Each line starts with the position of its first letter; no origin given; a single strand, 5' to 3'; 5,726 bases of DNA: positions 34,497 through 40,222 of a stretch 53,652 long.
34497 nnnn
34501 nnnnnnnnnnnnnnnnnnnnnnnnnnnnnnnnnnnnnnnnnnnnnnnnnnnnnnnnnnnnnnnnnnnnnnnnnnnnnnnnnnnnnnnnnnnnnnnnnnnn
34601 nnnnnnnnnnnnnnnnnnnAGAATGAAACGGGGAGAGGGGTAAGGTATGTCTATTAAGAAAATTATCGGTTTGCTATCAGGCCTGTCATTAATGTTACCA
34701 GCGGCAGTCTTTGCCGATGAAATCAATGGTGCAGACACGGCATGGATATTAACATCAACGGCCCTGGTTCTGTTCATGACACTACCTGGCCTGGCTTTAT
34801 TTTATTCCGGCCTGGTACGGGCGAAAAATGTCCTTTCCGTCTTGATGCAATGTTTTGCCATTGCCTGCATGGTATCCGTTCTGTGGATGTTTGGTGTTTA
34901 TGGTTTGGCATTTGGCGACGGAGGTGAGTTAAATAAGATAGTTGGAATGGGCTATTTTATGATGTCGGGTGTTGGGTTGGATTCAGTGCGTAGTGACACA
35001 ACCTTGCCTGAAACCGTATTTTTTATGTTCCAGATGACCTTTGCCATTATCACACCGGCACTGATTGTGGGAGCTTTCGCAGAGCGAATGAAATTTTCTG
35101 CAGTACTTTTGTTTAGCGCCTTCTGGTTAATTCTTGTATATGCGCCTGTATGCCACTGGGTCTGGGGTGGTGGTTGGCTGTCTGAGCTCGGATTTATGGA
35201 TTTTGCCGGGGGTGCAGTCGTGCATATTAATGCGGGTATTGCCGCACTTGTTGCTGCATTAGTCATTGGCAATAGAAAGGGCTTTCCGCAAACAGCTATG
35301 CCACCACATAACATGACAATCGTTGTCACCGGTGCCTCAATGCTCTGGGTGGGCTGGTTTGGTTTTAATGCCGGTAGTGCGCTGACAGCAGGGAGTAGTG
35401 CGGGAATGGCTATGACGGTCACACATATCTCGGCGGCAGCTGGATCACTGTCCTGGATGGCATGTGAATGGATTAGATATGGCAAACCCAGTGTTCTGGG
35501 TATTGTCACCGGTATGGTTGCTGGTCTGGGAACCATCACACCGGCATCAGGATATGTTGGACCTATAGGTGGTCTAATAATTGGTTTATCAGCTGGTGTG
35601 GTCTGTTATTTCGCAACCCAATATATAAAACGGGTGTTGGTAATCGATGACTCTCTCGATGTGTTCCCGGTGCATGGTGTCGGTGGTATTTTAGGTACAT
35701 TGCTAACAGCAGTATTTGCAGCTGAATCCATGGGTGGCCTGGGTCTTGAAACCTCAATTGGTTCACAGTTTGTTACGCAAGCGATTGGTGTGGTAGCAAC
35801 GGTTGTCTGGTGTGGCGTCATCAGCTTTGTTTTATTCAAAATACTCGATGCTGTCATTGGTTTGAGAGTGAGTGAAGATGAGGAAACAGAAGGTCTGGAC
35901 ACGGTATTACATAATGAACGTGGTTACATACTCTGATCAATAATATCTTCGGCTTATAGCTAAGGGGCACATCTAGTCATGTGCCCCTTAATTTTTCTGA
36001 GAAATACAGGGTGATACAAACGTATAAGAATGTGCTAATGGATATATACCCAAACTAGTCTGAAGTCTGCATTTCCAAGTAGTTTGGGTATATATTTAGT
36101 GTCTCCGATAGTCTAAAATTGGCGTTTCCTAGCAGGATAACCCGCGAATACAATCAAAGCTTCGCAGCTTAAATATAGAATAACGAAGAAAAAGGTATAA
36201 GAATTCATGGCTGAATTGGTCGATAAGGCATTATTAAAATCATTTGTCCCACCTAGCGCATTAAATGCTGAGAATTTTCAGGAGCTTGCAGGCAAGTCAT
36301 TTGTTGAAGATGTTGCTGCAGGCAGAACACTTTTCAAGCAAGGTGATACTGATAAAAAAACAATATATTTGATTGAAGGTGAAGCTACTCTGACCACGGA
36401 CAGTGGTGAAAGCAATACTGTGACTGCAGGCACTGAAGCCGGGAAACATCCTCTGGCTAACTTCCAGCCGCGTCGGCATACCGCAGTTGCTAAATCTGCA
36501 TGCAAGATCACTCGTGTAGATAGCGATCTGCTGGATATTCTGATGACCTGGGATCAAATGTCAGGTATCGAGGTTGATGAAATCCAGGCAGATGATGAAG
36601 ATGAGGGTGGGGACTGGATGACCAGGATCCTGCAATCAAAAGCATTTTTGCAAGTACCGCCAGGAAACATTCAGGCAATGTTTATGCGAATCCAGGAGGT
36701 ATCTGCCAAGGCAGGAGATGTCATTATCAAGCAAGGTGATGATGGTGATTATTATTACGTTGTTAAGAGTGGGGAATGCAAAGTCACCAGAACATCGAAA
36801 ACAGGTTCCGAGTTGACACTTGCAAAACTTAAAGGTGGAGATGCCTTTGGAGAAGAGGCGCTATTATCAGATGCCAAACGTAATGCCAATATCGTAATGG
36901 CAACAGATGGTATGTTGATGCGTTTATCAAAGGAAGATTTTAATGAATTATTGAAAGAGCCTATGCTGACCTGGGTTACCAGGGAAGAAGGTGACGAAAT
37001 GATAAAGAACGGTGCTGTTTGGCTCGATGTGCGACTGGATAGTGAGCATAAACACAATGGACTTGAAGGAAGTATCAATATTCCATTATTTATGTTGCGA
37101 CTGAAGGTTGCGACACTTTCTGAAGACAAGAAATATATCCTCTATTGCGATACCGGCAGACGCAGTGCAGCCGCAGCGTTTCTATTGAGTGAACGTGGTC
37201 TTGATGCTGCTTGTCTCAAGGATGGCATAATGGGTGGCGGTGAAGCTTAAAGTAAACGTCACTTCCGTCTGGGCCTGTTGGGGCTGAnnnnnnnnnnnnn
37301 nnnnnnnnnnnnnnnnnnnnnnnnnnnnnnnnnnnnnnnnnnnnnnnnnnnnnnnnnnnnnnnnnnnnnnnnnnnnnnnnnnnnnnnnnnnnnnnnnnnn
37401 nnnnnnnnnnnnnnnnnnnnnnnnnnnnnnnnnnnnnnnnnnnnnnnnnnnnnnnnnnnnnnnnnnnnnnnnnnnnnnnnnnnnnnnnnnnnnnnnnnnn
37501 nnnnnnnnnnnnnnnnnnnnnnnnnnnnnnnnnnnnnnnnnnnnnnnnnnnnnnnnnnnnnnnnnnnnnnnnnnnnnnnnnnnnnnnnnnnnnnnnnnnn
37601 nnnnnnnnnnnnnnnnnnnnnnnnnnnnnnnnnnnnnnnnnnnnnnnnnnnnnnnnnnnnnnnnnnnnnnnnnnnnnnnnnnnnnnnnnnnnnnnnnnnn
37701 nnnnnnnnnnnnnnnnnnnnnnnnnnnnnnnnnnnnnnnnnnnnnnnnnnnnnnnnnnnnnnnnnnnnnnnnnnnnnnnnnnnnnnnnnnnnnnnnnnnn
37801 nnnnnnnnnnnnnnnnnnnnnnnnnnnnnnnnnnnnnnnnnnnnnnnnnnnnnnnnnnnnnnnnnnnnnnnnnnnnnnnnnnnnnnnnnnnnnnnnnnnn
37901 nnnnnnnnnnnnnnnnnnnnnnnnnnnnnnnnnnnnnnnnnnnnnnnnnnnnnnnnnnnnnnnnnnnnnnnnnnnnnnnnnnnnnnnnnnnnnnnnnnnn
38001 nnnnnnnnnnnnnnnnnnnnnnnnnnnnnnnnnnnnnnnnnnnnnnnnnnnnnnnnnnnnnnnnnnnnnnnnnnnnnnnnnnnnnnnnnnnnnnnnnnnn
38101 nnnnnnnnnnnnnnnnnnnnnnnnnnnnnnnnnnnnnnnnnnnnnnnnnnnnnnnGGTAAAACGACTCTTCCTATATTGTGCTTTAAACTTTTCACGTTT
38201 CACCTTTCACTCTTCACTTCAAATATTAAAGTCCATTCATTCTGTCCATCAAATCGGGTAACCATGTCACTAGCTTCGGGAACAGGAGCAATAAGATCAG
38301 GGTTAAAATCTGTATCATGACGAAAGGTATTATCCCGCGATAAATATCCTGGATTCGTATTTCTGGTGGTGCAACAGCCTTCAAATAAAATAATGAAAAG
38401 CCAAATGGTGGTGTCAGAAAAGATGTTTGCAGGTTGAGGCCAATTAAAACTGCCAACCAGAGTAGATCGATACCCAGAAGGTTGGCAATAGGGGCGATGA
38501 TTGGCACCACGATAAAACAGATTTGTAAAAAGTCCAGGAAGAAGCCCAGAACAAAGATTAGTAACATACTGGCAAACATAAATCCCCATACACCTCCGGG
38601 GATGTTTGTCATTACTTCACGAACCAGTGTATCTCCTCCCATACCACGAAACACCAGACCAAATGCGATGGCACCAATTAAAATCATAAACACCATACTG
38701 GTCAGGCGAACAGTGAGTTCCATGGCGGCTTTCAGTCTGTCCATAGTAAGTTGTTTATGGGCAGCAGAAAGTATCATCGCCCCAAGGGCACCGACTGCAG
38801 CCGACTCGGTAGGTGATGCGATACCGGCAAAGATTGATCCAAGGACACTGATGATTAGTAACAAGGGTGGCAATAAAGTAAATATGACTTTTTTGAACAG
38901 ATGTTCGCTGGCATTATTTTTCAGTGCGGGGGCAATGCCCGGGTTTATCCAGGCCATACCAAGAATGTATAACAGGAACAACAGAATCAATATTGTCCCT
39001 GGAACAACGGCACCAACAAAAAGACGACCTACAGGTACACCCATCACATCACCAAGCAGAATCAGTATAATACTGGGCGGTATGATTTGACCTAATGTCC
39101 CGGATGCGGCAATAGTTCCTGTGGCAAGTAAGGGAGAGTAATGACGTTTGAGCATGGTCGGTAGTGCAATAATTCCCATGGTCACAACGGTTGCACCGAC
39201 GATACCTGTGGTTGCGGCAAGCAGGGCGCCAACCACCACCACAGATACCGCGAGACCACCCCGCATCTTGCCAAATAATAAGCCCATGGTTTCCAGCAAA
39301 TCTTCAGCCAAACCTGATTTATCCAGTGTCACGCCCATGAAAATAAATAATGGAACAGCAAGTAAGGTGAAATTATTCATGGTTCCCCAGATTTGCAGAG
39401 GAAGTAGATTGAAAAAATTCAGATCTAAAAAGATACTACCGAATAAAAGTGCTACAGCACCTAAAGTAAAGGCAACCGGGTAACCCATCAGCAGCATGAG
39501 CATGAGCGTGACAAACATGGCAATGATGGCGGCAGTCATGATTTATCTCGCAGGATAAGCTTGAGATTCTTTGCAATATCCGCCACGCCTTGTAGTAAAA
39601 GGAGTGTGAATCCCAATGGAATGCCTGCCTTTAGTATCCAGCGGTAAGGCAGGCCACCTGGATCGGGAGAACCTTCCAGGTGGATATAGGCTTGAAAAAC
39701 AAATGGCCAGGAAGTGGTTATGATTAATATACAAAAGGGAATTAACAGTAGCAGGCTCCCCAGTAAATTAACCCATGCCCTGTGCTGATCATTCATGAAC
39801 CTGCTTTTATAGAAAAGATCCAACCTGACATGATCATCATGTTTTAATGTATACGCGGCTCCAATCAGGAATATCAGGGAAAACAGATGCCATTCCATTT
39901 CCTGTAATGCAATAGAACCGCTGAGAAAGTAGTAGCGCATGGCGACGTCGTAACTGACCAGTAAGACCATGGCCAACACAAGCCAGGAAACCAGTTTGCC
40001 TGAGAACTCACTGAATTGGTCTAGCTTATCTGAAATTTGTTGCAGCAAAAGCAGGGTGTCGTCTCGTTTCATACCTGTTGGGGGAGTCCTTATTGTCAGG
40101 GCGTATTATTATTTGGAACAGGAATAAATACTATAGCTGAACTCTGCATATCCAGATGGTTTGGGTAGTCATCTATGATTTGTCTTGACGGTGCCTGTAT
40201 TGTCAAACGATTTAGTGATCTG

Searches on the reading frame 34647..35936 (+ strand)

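Call 84: search_protein_families(library=pfam, proteins=[window:34647-35936:+], max_evalue=0.00001)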
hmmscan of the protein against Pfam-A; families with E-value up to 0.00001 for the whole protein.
window:34647-35936:+ (429 aa): 1 family
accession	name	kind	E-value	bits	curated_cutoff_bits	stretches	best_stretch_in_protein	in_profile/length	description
PF00909.26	Ammonium_transp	-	2.6e-119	398.9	23.2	1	32-427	1-399/399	Ammonium Transporter Family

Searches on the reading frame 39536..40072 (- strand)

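Call 84: search_protein_families(library=pfam, proteins=[window:39536-40072:-], max_evalue=0.00001)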
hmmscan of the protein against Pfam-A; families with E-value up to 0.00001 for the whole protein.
window:39536-40072:- (178 aa): 1 family
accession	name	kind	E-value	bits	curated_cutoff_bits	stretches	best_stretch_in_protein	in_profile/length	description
PF04290.18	DctQ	-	5.6e-20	72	28.3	1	35-170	1-130/132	Tripartite ATP-independent periplasmic transporters, DctQ component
